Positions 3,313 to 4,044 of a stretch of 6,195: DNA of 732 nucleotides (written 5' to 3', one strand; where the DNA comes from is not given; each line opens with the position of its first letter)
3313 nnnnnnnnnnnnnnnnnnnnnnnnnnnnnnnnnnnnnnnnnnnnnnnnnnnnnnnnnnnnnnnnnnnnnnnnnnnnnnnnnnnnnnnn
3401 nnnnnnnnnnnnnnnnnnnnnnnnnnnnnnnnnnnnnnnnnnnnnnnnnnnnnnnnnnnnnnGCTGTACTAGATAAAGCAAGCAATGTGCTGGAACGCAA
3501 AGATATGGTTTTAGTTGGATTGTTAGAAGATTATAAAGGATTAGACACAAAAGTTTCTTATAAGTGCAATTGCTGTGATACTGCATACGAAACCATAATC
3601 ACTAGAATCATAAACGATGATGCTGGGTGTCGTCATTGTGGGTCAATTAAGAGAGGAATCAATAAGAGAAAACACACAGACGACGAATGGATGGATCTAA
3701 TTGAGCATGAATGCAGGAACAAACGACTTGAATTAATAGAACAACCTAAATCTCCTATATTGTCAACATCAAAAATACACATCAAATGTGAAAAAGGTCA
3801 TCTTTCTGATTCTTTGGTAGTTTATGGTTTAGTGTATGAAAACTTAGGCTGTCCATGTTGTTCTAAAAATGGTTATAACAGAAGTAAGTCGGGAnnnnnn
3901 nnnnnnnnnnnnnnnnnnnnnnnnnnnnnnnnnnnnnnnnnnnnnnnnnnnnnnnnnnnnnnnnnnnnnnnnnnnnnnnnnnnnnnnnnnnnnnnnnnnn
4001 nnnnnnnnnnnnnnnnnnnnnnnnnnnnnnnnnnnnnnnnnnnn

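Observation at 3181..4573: Triple zinc-ribbon plus GIY-YIG/T5orf172-like protein translationally coupled to an M15 peptidase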

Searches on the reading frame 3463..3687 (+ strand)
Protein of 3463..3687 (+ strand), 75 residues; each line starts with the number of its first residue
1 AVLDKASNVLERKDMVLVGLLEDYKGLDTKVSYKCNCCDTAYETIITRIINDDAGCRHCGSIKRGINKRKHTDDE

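Call 65: search_protein_families(library=pfam, proteins=[window:3463-3687:+], max_evalue=10)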
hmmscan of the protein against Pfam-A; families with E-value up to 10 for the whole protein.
seq(75 aa): 3 families
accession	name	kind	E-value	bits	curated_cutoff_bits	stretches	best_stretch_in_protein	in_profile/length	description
PF21817.3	CapR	-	0.0034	18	24.2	1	12-59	12-66/67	CapR homology domain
PF09723.15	Zn_ribbon_8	-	0.0048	17.3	34.4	1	33-61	6-34/41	Zinc ribbon domain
PF14311.12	DUF4379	-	0.014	16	24.5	1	27-60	22-54/56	Probable Treble clef zinc finger domain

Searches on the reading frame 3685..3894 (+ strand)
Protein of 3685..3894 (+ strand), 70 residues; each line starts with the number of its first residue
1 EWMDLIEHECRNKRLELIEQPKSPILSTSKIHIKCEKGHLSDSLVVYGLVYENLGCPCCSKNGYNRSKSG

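Call 65: search_protein_families(library=pfam, proteins=[window:3685-3894:+], max_evalue=10)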
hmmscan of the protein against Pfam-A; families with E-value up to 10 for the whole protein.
seq(70 aa): 0 families
